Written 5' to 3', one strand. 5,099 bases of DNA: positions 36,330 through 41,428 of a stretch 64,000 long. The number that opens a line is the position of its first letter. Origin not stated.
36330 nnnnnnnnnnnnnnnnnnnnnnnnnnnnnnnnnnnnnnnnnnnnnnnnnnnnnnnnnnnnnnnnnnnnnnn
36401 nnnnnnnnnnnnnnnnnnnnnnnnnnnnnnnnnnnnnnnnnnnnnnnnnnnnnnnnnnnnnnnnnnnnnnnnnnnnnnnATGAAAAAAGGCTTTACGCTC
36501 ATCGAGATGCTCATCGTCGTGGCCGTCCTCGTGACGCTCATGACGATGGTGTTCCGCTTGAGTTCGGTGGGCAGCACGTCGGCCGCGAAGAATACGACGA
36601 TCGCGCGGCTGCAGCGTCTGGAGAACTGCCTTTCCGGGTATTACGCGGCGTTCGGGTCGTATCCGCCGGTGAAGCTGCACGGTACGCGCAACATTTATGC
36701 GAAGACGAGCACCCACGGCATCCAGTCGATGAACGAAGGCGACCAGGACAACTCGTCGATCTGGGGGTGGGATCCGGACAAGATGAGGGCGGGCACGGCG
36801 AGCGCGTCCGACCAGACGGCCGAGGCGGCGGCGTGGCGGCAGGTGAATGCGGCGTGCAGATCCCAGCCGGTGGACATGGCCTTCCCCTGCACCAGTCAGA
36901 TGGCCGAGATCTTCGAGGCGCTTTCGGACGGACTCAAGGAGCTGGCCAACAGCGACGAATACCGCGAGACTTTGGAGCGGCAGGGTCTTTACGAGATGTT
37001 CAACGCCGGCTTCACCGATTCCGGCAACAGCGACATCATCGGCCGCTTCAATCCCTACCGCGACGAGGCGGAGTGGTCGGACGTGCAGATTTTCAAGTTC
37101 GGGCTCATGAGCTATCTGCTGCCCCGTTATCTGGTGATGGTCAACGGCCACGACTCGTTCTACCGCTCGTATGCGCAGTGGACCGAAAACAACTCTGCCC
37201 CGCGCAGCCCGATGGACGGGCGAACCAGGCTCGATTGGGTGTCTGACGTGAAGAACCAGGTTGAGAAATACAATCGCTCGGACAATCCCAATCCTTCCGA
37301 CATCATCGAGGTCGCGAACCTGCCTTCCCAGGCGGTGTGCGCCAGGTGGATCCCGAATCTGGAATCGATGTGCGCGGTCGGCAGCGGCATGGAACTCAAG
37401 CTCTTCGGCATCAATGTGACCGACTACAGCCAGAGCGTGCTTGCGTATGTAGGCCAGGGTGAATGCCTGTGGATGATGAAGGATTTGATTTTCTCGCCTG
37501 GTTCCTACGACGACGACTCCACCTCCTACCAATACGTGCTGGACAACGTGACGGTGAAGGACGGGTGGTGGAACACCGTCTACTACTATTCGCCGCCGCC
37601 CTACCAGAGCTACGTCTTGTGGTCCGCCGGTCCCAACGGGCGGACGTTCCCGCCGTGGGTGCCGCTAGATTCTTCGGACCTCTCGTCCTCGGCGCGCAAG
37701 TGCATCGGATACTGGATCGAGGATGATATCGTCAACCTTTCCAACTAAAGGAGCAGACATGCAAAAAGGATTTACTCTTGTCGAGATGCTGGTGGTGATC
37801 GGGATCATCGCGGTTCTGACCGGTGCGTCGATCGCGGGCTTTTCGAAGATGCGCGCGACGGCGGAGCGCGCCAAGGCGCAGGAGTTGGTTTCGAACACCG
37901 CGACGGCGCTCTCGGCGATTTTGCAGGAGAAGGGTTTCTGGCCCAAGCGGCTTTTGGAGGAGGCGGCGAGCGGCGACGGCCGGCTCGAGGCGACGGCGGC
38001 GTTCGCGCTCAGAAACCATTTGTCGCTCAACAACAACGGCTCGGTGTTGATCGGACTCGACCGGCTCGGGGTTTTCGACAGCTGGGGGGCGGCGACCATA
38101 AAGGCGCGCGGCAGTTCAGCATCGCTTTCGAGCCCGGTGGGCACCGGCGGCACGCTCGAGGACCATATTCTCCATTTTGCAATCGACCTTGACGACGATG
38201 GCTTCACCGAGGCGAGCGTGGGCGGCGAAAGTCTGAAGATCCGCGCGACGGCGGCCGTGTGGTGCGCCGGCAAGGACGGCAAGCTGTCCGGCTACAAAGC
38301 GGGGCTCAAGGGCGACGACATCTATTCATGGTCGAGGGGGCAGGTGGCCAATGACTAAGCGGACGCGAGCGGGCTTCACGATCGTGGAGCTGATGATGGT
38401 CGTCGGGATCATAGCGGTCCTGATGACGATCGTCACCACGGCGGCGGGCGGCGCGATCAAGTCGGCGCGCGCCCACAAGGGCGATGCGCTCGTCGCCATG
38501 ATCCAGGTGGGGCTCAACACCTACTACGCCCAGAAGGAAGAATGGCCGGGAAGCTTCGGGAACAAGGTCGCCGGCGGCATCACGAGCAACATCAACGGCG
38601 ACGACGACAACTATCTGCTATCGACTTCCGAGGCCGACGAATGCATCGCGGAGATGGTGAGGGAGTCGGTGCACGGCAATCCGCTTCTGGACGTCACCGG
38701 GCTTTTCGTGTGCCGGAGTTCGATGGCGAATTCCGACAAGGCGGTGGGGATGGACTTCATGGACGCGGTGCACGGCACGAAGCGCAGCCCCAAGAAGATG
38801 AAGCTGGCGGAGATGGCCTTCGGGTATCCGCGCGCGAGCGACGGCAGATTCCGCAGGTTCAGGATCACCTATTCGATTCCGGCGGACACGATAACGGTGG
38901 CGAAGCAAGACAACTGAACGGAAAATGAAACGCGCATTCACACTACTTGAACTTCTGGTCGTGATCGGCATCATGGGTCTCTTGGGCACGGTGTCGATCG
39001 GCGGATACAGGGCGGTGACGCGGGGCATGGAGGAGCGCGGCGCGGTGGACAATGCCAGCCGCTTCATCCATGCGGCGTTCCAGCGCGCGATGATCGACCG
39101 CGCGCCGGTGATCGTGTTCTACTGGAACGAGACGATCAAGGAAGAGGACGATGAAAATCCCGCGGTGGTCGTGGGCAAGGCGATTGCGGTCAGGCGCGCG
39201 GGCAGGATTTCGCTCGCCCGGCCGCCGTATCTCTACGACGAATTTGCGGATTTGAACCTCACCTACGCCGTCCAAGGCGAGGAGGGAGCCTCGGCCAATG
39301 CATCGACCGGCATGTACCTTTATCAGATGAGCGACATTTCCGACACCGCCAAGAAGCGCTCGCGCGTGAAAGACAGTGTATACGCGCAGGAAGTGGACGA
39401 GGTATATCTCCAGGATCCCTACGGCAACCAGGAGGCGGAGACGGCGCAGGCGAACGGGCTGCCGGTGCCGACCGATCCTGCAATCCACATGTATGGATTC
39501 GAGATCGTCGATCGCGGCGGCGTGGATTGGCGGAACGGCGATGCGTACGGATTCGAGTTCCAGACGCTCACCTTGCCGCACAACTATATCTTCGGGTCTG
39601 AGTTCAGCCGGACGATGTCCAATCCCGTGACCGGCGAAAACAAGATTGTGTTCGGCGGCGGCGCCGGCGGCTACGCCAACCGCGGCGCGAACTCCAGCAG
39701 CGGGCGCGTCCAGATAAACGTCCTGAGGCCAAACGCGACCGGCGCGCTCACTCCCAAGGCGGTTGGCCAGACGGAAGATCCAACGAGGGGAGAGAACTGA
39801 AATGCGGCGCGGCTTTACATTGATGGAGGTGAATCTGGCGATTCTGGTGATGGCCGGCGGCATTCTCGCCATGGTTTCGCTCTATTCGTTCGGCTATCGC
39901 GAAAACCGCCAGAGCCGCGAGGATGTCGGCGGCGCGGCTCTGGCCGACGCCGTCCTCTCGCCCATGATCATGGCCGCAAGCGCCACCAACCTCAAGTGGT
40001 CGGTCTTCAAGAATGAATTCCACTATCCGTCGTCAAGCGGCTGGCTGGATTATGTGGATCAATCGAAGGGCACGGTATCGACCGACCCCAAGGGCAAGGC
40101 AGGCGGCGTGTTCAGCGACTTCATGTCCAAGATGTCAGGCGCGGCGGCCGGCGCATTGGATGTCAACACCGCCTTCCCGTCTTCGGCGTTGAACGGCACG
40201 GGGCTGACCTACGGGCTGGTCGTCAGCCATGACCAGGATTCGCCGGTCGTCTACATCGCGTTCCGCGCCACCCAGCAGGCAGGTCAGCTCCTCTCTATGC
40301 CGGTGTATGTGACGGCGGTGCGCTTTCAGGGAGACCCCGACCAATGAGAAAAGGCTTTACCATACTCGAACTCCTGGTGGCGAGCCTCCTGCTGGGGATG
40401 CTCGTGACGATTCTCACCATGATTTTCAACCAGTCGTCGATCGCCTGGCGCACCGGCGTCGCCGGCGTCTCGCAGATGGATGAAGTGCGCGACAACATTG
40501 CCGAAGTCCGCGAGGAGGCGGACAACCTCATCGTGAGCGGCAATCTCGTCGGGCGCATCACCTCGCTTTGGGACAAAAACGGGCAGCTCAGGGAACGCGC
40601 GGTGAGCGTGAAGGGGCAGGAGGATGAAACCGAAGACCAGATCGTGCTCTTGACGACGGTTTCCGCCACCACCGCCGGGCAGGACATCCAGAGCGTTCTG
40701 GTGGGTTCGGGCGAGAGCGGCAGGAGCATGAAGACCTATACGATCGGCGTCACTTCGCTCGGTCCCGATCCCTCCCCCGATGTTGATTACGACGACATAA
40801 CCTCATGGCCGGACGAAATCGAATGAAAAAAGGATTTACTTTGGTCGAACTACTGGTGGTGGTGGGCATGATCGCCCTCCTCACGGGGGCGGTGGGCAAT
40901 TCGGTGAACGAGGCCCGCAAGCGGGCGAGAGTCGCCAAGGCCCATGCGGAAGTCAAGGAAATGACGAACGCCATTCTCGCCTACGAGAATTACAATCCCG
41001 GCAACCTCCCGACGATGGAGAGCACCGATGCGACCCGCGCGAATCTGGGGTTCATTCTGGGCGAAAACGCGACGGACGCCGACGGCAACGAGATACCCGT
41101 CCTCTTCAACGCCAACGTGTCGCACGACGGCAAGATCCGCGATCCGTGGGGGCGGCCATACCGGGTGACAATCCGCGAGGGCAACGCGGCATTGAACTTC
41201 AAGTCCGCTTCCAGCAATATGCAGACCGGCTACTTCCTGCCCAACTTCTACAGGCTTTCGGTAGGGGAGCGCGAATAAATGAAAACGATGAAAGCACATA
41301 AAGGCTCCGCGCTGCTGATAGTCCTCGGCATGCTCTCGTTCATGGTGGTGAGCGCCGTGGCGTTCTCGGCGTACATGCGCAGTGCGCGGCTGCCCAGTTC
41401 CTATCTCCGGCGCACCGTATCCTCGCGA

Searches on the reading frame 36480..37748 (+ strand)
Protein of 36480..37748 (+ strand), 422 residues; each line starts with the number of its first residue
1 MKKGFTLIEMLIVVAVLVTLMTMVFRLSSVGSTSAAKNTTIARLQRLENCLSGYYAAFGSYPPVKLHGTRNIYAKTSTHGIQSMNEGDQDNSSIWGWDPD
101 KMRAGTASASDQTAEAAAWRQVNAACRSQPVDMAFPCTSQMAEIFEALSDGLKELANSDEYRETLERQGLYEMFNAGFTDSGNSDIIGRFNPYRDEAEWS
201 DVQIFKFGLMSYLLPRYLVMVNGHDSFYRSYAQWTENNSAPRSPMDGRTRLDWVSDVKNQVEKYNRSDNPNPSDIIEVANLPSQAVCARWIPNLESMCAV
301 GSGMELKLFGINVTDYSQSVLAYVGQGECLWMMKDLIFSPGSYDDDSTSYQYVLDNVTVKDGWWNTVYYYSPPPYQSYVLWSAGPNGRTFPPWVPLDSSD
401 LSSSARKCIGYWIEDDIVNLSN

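Call 32: search_protein_families(library=pfam, proteins=[window:36480-37748:+], max_evalue=0.01)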
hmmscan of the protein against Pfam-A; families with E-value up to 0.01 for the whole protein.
window:36480-37748:+ (422 aa): 2 families
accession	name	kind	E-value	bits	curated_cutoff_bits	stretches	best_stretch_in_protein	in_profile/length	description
PF07963.17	N_methyl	-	8.5e-06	25.6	21.2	1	2-25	4-27/27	Prokaryotic N-terminal methylation motif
PF08334.16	T2SSG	-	0.0016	18.9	21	0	348-388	56-95/108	Type II secretion system (T2SS), protein G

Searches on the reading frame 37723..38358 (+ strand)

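Call 32: search_protein_families(library=pfam, proteins=[window:37723-38358:+], max_evalue=0.01)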
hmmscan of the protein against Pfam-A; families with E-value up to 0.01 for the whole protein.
window:37723-38358:+ (211 aa): 1 family
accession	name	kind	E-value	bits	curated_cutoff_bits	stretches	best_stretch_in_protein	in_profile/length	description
PF07963.17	N_methyl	-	2.5e-08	33.6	21.2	1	14-36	4-26/27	Prokaryotic N-terminal methylation motif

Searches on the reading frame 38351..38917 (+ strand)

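Call 32: search_protein_families(library=pfam, proteins=[window:38351-38917:+], max_evalue=0.01)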
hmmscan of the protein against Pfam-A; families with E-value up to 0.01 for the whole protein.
window:38351-38917:+ (188 aa): 2 families
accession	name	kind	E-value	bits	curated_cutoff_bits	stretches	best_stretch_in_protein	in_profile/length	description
PF07963.17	N_methyl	-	9.4e-06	25.4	21.2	1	4-28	2-26/27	Prokaryotic N-terminal methylation motif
PF23928.1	DUF7266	-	0.0043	17.2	27.6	1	4-49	2-48/145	Family of unknown function (DUF7266)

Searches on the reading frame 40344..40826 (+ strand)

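Call 32: search_protein_families(library=pfam, proteins=[window:40344-40826:+], max_evalue=0.01)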
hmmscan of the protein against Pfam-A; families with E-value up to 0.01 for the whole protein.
window:40344-40826:+ (160 aa): 1 family
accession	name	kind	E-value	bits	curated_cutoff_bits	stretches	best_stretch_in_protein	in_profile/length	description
PF07963.17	N_methyl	-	0.00014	21.8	21.2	1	2-24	4-26/27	Prokaryotic N-terminal methylation motif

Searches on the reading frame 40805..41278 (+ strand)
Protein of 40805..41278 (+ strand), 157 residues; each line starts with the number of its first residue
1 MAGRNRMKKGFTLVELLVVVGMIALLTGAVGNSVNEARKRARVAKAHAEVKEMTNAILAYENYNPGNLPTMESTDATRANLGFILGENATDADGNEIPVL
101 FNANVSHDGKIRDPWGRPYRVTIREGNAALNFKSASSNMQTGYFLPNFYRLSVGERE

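Call 32: search_protein_families(library=pfam, proteins=[window:40805-41278:+], max_evalue=0.01)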
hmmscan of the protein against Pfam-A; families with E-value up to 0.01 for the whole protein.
window:40805-41278:+ (157 aa): 2 families
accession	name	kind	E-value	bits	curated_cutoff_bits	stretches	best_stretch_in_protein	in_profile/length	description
PF07963.17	N_methyl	-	2.8e-06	27.1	21.2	1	6-30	2-26/27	Prokaryotic N-terminal methylation motif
PF08334.16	T2SSG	-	0.0056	17.2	21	0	36-132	4-87/108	Type II secretion system (T2SS), protein G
